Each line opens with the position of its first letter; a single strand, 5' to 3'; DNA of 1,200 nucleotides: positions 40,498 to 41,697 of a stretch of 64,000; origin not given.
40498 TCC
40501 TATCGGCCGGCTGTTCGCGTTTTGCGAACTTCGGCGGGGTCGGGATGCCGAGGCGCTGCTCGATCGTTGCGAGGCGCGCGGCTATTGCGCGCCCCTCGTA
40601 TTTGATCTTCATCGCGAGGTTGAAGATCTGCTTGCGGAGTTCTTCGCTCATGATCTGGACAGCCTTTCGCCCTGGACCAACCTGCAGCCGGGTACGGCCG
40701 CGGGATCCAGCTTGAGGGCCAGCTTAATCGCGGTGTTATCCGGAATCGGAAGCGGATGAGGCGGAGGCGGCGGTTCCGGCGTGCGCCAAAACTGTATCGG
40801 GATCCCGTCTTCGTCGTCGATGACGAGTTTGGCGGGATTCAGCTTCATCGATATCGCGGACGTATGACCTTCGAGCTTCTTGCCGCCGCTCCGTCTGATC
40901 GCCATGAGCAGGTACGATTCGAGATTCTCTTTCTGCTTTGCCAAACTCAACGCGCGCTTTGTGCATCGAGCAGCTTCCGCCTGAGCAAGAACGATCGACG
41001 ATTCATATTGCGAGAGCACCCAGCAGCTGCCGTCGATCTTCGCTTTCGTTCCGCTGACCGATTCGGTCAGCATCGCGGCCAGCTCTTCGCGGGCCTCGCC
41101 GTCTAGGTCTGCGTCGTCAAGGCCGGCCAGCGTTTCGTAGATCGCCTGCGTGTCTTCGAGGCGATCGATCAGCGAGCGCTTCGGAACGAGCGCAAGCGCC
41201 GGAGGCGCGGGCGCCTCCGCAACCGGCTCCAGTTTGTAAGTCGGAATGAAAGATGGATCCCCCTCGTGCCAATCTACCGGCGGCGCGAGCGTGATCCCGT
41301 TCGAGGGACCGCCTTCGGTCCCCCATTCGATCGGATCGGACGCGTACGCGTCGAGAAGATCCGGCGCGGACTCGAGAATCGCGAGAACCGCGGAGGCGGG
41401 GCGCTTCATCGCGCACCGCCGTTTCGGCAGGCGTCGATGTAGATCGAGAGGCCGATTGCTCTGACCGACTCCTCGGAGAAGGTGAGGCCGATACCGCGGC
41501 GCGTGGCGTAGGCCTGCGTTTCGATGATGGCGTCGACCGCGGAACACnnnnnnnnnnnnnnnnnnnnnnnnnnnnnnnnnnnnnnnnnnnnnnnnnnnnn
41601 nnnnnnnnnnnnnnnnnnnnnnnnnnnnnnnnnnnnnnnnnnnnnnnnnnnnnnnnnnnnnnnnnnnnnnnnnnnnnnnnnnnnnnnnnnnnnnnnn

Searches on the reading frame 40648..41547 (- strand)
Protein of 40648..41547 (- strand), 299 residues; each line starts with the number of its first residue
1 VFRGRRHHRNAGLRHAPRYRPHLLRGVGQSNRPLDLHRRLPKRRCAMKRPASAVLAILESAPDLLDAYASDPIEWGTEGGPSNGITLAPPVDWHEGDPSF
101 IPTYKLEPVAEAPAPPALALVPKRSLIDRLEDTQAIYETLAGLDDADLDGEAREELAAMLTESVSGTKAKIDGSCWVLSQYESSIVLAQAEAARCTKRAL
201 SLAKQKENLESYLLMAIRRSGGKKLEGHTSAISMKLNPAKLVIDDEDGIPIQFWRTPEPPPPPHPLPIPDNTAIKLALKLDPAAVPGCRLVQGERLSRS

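Call 62: search_protein_families(library=phrogs, proteins=[window:40648-41547:-], max_evalue=0.001)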
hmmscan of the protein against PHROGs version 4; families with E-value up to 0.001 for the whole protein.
window:40648-41547:- (299 aa): 1 family
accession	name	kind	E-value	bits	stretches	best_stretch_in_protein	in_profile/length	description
phrog_253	-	DNA, RNA and nucleotide metabolism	3.4e-19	70.3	1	135-296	14-164/169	Mu Gam-like end protection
